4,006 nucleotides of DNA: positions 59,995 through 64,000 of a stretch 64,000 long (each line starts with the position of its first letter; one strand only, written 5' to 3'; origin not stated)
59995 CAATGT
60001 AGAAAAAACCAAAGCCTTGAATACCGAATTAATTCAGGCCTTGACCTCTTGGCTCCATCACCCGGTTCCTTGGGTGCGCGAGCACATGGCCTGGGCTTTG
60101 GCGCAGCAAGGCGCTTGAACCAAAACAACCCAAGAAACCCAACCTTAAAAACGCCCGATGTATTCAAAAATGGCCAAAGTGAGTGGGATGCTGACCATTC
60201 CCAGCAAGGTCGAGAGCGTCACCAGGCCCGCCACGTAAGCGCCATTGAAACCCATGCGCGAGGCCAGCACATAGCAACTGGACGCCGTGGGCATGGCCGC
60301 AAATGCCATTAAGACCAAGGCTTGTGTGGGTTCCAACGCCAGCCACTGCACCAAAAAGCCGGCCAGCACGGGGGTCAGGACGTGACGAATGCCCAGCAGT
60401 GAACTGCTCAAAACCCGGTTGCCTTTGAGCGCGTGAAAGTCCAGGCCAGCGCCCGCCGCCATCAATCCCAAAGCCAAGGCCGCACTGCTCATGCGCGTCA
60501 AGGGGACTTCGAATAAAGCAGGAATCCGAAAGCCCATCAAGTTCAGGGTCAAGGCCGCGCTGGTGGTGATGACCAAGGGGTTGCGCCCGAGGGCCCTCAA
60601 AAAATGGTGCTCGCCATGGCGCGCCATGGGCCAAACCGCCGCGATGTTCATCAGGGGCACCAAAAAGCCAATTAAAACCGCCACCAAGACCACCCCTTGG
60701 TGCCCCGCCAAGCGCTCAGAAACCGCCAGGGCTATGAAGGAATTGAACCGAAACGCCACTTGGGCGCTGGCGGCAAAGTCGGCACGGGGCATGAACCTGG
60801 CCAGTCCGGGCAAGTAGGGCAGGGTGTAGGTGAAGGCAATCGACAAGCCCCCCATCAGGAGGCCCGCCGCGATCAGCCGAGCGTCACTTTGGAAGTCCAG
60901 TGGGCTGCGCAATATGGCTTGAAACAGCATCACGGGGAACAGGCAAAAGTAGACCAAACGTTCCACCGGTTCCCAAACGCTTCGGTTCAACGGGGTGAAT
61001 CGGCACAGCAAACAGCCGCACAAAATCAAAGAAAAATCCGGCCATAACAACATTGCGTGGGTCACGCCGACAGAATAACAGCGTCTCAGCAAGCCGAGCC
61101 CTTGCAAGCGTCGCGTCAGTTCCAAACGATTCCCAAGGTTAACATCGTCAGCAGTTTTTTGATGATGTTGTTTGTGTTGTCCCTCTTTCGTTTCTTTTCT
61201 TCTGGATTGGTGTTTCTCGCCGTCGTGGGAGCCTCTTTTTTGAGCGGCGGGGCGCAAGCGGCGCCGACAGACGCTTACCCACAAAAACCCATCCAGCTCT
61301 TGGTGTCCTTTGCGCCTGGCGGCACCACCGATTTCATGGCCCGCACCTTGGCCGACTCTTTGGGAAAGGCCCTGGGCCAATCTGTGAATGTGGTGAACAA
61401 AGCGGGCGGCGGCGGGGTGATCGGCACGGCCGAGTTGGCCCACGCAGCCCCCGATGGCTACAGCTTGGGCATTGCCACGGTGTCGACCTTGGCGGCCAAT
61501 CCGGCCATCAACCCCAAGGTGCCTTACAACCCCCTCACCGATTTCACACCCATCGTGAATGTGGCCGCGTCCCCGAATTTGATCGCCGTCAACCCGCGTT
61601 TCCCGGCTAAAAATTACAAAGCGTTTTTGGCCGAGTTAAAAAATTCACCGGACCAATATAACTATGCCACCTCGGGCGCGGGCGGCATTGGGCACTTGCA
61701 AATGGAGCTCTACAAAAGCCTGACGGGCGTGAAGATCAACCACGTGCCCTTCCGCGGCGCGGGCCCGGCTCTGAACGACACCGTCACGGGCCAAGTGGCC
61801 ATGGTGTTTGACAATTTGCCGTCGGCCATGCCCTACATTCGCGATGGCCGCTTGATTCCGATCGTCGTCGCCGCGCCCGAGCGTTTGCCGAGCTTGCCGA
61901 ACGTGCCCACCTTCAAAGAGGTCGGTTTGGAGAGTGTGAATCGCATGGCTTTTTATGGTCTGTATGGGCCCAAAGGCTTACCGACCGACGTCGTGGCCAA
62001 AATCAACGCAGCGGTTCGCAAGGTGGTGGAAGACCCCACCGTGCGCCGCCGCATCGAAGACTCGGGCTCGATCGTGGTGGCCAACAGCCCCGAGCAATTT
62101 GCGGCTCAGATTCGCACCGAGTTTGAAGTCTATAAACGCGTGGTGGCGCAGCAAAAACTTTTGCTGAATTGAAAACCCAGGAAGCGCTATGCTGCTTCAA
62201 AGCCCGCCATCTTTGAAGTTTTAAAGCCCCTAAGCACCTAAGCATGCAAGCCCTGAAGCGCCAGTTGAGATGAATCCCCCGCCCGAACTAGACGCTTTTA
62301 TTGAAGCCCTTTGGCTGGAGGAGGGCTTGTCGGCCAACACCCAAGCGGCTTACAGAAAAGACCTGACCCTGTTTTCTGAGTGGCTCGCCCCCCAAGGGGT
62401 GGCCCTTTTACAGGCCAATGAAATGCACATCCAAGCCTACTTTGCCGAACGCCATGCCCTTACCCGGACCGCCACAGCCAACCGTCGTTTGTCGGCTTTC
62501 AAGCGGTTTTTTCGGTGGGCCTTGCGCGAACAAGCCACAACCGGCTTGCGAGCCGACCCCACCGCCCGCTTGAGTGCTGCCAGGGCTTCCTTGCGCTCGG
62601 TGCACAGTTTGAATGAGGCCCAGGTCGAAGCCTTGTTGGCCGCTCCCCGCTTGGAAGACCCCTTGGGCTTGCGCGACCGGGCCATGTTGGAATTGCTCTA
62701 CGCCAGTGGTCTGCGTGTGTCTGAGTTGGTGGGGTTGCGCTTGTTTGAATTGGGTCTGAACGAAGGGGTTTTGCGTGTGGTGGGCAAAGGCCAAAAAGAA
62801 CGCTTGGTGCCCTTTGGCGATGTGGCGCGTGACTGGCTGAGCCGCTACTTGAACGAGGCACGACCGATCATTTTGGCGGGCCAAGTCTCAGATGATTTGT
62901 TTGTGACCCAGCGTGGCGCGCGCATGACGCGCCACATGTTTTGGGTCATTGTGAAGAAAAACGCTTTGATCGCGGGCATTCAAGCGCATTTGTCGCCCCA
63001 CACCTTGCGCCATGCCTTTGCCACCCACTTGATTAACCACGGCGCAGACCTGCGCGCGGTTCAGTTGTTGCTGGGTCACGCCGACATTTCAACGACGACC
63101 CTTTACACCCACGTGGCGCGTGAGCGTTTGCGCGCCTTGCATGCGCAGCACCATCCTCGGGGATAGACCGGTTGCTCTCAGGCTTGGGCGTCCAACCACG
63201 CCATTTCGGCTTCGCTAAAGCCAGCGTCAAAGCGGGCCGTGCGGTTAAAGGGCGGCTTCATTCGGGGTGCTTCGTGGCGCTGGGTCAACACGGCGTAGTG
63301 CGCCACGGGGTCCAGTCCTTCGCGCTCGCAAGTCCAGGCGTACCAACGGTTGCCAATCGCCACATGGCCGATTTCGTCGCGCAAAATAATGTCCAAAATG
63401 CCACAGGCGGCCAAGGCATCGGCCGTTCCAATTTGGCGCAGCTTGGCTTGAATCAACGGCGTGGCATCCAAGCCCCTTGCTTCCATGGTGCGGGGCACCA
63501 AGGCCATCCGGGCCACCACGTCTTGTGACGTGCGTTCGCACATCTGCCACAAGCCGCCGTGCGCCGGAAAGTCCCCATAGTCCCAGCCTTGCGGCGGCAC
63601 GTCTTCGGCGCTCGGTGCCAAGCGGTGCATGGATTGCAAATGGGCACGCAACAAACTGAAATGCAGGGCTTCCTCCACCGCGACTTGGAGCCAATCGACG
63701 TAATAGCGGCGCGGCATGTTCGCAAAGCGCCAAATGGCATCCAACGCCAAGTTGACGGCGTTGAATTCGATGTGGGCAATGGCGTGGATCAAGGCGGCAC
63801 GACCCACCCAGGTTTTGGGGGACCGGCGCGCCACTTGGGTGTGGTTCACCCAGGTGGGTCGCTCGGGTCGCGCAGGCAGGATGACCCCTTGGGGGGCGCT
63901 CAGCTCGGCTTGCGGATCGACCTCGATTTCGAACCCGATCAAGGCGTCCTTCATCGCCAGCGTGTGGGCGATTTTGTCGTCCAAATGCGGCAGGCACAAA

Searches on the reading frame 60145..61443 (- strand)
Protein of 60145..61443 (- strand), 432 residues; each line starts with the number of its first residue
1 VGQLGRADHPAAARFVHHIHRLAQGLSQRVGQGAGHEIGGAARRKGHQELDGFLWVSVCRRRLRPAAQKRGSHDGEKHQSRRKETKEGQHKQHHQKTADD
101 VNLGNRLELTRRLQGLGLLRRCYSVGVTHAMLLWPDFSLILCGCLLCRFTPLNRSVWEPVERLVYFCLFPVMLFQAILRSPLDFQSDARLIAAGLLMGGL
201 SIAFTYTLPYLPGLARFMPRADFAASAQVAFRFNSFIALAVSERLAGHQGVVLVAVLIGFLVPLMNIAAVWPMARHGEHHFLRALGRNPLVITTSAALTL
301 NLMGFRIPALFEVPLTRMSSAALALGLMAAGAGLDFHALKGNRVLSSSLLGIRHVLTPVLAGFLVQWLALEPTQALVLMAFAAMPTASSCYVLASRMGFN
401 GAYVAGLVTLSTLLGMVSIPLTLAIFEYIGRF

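Call 53: search_protein_families(library=pfam, proteins=[window:60145-61443:-], max_evalue=0.00001)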
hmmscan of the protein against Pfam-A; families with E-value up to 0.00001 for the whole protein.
window:60145-61443:- (432 aa): 1 family
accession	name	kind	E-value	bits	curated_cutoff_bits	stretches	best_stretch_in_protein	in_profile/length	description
PF03547.23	Mem_trans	-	1.5e-14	53.9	25.7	1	51-421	135-341/343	Membrane transport protein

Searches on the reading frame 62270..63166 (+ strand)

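Call 53: search_protein_families(library=pfam, proteins=[window:62270-63166:+], max_evalue=0.00001)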
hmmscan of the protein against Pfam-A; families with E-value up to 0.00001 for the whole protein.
window:62270-63166:+ (298 aa): 3 families
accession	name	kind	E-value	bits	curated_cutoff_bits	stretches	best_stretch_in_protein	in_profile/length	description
PF00589.27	Phage_integrase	-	4.4e-48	163.7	27.1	1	114-285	3-171/172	Phage integrase family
PF02899.23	Phage_int_SAM_1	-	1.7e-20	73.5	22.3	1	7-88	1-83/83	Phage integrase, N-terminal SAM-like domain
PF13495.12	Phage_int_SAM_4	-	5.3e-06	27.2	27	0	7-88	2-82/85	Phage integrase, N-terminal SAM-like domain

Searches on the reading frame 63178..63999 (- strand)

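Call 53: search_protein_families(library=pfam, proteins=[window:63178-63999:-], max_evalue=0.00001)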
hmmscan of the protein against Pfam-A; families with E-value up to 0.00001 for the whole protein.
window:63178-63999:- (273 aa): 1 family
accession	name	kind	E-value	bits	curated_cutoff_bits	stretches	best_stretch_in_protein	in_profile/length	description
PF04305.20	DUF455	-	6.7e-84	281.8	34.3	1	5-266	4-246/247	Protein of unknown function (DUF455)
